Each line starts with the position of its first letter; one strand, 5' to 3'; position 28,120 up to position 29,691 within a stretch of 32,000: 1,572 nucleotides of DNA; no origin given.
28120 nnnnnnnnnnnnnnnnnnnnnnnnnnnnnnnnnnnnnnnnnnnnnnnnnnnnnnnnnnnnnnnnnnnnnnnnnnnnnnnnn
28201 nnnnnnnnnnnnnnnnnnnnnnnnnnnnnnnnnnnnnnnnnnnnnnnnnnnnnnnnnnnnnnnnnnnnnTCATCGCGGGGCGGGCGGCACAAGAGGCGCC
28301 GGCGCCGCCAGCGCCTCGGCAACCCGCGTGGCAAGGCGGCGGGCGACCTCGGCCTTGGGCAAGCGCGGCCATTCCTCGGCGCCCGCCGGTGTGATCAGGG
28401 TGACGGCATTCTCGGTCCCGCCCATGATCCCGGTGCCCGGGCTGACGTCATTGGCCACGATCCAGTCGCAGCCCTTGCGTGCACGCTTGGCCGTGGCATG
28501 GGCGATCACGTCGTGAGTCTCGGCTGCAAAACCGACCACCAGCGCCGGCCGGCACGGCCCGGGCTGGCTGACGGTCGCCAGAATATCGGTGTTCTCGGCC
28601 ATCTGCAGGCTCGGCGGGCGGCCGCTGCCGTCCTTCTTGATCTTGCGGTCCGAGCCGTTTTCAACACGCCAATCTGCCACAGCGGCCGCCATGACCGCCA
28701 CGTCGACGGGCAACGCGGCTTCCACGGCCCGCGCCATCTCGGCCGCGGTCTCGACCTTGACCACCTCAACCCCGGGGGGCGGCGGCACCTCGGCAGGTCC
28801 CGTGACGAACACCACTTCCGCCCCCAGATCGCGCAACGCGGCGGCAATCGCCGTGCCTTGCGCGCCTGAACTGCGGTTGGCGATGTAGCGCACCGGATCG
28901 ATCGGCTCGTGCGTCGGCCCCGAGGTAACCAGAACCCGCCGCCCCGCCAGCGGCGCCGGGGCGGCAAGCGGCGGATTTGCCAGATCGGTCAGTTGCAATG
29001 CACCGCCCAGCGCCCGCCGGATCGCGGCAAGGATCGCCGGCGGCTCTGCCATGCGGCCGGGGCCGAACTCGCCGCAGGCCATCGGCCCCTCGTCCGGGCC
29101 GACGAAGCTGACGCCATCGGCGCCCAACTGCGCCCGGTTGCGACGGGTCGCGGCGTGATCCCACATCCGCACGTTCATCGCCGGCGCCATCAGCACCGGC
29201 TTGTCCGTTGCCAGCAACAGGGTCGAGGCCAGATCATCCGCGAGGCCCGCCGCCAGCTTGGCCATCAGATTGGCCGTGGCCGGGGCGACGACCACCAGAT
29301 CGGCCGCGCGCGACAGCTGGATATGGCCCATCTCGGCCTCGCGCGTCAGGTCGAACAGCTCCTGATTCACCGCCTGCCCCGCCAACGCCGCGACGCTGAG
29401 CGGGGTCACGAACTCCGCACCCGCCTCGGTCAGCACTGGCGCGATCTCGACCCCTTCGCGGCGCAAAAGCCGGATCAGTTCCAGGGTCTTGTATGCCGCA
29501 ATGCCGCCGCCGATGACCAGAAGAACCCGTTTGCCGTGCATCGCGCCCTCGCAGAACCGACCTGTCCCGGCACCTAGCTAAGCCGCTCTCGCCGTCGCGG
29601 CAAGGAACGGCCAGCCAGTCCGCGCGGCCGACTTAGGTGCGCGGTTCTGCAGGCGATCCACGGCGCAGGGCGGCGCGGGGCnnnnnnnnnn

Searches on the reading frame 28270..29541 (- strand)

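Call 72: search_protein_families(library=pfam, proteins=[window:28270-29541:-], max_evalue=0.00001)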
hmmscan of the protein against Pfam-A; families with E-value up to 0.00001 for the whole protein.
window:28270-29541:- (423 aa): 2 families
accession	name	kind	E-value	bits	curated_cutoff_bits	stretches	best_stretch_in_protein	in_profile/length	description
PF04127.22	DFP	-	1.2e-67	227.8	22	1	198-383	1-186/186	DNA/pantothenate metabolism flavoprotein C-terminal domain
PF02441.25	Flavoprotein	-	3.3e-32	111.8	22.7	1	4-177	1-161/162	Flavoprotein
